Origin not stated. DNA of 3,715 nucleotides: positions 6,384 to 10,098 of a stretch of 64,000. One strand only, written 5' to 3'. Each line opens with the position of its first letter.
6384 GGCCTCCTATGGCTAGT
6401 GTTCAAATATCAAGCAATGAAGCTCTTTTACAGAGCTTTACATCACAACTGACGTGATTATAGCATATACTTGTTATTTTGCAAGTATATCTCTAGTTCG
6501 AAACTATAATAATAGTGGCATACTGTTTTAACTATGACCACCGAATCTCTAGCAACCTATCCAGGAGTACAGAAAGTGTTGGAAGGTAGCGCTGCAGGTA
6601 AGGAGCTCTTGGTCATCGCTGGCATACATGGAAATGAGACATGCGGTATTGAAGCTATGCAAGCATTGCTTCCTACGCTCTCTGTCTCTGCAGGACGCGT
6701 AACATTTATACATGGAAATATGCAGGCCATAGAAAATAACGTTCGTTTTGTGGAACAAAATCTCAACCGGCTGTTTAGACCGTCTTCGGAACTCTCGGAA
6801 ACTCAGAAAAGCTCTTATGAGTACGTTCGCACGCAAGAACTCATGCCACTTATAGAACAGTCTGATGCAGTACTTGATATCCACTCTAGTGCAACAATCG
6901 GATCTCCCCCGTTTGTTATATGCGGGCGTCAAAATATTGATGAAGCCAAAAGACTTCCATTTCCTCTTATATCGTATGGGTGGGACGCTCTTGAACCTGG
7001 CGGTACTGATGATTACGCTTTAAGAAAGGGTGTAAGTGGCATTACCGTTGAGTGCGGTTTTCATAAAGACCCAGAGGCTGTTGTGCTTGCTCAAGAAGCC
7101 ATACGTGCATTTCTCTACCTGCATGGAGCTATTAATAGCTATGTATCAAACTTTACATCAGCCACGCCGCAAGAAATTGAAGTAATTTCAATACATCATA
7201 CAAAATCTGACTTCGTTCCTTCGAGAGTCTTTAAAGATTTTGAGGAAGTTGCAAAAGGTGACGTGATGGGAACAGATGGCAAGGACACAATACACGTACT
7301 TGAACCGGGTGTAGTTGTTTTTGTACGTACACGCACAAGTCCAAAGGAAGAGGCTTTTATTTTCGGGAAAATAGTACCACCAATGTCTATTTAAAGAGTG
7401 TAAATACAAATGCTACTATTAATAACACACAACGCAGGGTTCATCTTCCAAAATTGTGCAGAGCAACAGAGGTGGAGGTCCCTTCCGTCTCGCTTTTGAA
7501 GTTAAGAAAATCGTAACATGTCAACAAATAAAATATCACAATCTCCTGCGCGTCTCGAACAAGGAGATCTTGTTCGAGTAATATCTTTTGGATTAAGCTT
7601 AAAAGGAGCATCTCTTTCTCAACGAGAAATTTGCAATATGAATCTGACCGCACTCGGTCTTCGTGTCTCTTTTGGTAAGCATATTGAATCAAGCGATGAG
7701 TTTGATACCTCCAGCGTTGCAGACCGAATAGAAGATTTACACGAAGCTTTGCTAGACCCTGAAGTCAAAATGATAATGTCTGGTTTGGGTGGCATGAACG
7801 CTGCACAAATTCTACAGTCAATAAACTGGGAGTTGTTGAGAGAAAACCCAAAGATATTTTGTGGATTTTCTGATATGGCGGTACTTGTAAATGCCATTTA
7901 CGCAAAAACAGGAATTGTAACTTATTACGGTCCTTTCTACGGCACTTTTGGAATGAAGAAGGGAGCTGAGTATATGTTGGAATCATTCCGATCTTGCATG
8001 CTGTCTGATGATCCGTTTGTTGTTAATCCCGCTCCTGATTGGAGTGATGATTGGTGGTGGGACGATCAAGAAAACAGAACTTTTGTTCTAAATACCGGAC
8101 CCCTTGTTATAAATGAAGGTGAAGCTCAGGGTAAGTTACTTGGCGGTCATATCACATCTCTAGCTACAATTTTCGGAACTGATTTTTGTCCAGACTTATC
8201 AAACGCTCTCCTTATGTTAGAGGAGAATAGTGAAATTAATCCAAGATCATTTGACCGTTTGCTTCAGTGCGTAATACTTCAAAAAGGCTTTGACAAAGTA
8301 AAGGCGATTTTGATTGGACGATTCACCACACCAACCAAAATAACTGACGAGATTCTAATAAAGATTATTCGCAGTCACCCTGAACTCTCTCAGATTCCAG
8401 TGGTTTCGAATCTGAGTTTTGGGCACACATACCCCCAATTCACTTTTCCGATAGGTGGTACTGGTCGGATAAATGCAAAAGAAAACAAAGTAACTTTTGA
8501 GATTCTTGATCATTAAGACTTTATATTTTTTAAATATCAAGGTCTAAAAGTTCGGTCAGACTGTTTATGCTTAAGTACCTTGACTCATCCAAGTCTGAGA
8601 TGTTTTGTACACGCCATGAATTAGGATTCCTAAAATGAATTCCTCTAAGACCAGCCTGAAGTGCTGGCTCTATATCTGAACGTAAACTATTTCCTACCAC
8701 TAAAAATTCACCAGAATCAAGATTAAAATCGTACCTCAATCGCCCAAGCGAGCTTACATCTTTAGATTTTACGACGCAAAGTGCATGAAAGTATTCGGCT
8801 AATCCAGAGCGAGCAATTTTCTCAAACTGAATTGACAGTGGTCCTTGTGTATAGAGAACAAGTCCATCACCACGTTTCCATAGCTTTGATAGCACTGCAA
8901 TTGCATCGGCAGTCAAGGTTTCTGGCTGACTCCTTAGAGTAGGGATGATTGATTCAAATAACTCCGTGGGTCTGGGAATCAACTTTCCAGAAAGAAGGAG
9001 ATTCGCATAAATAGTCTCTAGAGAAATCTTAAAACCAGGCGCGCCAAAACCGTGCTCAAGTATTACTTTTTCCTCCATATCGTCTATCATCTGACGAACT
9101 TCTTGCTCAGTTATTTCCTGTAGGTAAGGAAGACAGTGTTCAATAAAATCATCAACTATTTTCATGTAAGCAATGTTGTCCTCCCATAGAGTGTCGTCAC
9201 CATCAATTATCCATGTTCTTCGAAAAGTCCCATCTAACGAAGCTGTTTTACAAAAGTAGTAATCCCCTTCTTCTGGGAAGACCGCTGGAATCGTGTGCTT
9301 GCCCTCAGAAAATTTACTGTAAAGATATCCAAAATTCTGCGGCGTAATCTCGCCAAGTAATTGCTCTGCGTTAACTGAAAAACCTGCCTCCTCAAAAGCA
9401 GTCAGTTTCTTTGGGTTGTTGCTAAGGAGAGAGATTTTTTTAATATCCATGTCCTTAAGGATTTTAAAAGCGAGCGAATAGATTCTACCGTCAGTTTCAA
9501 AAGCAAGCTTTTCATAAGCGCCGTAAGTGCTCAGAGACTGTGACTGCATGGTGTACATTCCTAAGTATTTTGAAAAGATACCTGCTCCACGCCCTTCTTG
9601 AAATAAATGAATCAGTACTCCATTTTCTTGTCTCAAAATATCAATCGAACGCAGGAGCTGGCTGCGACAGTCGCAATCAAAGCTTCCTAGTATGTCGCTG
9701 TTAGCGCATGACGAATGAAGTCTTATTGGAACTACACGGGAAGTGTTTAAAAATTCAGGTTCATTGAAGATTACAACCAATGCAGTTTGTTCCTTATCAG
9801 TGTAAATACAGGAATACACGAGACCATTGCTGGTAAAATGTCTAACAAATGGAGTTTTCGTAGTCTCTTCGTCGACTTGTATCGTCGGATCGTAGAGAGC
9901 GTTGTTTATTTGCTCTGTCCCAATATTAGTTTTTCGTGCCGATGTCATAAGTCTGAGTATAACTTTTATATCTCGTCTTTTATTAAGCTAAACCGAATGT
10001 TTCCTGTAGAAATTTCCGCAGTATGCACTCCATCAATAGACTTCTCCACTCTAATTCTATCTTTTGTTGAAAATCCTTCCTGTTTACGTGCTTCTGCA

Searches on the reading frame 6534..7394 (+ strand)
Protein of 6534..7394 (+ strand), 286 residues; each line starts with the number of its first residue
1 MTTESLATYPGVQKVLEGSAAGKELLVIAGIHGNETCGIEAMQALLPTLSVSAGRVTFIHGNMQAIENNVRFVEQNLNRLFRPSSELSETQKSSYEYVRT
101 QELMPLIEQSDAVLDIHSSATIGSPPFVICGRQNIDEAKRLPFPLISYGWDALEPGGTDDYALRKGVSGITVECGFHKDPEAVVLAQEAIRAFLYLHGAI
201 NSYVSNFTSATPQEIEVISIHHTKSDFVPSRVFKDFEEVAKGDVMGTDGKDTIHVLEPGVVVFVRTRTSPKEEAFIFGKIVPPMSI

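Call 111: search_protein_families(library=pfam, proteins=[window:6534-7394:+], max_evalue=0.001)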
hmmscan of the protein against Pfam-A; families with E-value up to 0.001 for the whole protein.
window:6534-7394:+ (286 aa): 2 families
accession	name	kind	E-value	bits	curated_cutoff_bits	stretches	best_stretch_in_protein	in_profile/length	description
PF24827.1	AstE_AspA_cat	-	2.6e-22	79.7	25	1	22-175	2-168/192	Succinylglutamate desuccinylase/Aspartoacylase catalytic domain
PF17033.10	Peptidase_M99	-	1.7e-05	24.9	27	1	20-128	34-139/267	Carboxypeptidase controlling helical cell shape catalytic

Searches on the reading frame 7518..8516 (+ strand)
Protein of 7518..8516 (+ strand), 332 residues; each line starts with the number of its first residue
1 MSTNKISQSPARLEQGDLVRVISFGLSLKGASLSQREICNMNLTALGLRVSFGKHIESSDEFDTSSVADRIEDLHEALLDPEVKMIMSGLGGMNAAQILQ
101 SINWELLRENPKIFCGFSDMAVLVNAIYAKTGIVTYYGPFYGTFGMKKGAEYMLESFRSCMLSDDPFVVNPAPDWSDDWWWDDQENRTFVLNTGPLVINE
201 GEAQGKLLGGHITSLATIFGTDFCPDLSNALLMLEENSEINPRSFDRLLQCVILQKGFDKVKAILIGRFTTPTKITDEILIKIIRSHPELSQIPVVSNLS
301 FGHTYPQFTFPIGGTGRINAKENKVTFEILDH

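Call 111: search_protein_families(library=pfam, proteins=[window:7518-8516:+], max_evalue=0.001)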
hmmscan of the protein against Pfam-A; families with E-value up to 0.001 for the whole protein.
window:7518-8516:+ (332 aa): 2 families
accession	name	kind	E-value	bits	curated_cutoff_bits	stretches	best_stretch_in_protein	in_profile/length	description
PF02016.21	Peptidase_S66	-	2.4e-27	95.9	25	1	37-138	20-121/121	LD-carboxypeptidase N-terminal domain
PF17676.7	Peptidase_S66C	-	9.5e-26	91.2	23.7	1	204-317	1-119/120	LD-carboxypeptidase C-terminal domain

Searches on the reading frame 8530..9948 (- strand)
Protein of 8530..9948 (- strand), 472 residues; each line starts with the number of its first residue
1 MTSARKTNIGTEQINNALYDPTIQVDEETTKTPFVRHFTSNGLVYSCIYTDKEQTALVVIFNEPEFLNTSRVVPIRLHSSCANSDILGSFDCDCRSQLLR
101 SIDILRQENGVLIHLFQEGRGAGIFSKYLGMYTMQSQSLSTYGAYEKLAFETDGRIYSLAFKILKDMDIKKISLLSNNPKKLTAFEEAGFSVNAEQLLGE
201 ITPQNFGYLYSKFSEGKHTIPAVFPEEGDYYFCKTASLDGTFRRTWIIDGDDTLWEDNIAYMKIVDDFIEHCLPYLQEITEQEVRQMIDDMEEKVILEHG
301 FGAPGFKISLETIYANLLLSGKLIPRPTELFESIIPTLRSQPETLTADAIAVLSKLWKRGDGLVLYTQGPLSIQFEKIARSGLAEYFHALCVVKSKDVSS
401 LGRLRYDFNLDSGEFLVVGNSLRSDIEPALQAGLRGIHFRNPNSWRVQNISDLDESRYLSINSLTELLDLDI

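Call 111: search_protein_families(library=pfam, proteins=[window:8530-9948:-], max_evalue=0.001)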
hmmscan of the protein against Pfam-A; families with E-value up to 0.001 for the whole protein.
window:8530-9948:- (472 aa): 1 family
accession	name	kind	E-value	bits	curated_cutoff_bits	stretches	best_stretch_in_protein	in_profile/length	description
PF00925.25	GTP_cyclohydro2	-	1.9e-31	109.3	23.3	1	45-193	20-161/165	GTP cyclohydrolase II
